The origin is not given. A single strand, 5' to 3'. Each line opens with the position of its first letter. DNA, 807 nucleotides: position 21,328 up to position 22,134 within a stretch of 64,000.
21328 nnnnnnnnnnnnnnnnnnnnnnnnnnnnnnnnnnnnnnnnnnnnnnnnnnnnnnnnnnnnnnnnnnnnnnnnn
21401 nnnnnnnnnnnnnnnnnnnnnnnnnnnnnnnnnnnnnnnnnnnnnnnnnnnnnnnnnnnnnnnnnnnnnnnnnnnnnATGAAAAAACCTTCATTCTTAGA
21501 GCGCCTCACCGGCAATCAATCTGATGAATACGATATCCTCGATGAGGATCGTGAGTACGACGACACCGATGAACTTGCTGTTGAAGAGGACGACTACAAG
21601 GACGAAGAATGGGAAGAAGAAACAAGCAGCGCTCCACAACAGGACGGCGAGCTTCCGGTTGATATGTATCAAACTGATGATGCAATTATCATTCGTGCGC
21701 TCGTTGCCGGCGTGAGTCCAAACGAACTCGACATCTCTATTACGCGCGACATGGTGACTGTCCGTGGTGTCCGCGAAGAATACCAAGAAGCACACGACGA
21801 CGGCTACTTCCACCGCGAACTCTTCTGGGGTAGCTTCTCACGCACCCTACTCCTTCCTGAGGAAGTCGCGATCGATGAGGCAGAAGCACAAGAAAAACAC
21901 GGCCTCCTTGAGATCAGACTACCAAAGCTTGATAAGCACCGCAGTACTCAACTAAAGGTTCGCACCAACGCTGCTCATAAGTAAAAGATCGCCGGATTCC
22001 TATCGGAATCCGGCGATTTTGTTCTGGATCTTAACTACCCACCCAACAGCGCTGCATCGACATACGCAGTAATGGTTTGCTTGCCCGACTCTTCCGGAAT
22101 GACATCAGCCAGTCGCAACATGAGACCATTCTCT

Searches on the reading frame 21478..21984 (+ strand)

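Call 29: search_protein_families(library=pfam, proteins=[window:21478-21984:+], max_evalue=0.01)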
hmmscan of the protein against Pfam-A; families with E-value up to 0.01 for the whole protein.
window:21478-21984:+ (168 aa): 1 family
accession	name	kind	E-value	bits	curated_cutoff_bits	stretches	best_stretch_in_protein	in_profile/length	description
PF00011.27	HSP20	-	1.5e-15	57.5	20.8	1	63-156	2-93/102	Hsp20/alpha crystallin family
